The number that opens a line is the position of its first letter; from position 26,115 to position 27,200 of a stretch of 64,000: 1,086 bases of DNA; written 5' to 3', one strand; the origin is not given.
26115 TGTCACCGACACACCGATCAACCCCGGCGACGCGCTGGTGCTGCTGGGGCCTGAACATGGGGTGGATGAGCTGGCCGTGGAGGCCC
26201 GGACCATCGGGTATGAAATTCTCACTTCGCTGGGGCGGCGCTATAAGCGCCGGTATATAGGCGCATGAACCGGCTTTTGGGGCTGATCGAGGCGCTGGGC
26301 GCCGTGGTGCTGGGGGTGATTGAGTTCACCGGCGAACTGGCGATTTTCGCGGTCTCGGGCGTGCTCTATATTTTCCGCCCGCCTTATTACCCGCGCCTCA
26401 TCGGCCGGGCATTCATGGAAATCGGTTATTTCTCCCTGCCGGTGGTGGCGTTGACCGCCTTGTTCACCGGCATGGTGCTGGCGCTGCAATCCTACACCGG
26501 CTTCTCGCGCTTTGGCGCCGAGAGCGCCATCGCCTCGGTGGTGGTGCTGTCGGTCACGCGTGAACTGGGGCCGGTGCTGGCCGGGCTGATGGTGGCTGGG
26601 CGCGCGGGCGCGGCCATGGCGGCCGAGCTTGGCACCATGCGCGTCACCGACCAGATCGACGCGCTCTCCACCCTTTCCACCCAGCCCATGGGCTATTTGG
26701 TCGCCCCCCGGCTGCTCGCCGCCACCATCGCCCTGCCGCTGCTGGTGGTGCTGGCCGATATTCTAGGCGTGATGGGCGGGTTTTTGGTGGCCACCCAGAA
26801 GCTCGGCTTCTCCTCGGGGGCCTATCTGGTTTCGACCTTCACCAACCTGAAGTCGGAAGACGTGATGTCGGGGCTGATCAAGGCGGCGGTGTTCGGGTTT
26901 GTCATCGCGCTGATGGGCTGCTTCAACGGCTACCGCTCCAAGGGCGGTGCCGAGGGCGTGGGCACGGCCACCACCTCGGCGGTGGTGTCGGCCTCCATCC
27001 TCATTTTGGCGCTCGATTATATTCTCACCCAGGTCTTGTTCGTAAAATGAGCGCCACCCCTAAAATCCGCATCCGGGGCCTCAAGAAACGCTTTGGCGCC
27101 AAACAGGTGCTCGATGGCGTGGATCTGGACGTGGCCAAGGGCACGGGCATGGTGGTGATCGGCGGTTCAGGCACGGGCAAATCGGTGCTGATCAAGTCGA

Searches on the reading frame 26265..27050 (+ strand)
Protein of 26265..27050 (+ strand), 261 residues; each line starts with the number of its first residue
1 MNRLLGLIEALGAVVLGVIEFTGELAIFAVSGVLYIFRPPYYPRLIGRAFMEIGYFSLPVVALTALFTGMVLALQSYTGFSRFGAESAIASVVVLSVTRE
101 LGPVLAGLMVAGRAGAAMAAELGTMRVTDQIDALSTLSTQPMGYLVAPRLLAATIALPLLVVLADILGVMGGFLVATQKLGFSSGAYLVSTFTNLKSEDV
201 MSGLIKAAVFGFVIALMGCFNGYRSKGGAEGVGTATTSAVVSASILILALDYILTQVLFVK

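Call 34: find_encoding_contigs(protein=window:26265-27050:+, flank=10000, max_places=6)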
Protein window:26265-27050:+ (261 aa): 14 contigs read that carry it; 6 places shown.
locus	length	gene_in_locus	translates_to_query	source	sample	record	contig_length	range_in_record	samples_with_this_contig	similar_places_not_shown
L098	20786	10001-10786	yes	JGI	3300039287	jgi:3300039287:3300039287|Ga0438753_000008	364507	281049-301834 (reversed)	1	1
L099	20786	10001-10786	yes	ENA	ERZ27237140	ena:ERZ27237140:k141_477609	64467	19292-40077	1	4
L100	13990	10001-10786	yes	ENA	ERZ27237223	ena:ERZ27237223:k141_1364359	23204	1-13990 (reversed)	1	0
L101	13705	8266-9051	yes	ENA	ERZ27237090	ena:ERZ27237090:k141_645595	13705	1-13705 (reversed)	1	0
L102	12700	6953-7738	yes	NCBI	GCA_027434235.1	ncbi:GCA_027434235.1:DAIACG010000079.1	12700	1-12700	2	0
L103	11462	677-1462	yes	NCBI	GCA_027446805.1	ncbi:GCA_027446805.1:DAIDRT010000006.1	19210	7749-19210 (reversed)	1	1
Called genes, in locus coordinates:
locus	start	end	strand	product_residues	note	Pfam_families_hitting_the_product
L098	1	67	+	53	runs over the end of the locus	-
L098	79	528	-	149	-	PF13302:Acetyltransf_3 (weak), PF00583:Acetyltransf_1, PF13673:Acetyltransf_10, PF13508:Acetyltransf_7, PF08445:FR47 (weak)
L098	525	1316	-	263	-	PF01343:Peptidase_S49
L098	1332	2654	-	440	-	PF25371:DUF7884 (weak), PF02353:CMAS, PF13489:Methyltransf_23, PF13847:Methyltransf_31, PF08241:Methyltransf_11, PF08242:Methyltransf_12, PF13649:Methyltransf_25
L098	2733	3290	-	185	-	PF01281:Ribosomal_L9_N, PF03948:Ribosomal_L9_C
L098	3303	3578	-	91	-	PF01084:Ribosomal_S18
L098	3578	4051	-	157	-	PF01250:Ribosomal_S6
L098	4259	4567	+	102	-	-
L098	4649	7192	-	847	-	PF13607:Succ_CoA_lig, PF13549:ATP-grasp_5, PF00583:Acetyltransf_1, PF13302:Acetyltransf_3, PF13508:Acetyltransf_7 (weak)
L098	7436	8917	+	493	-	PF00772:DnaB, PF13481:AAA_25, PF03796:DnaB_C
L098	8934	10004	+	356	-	PF01168:Ala_racemase_N, PF00842:Ala_racemase_C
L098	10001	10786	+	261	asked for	PF02405:MlaE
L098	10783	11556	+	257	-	PF00005:ABC_tran, PF13304:AAA_21 (faint)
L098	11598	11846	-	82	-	-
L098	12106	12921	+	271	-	PF02900:LigB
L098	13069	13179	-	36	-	-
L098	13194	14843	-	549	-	PF00118:Cpn60_TCP1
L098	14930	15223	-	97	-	PF00166:Cpn10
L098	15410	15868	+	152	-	PF01475:FUR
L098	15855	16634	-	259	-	PF00950:ABC-3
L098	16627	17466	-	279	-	PF00950:ABC-3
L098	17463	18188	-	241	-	PF00005:ABC_tran, PF02463:SMC_N (faint), PF13304:AAA_21 (faint)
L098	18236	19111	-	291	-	PF01297:ZnuA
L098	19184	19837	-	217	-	PF00027:cNMP_binding, PF13545:HTH_Crp_2, PF00325:Crp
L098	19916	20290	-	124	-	PF00072:Response_reg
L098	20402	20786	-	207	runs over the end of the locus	PF00072:Response_reg, PF00196:GerE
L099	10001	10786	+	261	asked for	PF02405:MlaE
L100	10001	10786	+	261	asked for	PF02405:MlaE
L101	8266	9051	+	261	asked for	PF02405:MlaE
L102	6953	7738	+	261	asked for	PF02405:MlaE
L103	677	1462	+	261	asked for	PF02405:MlaE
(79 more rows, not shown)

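Call 72: search_protein_families(library=pfam, proteins=[L098:11598-11846:-], max_evalue=0.01)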
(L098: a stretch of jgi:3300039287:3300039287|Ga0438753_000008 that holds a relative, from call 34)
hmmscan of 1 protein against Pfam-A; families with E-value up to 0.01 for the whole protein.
L098:11598-11846:- (82 aa): 0 families
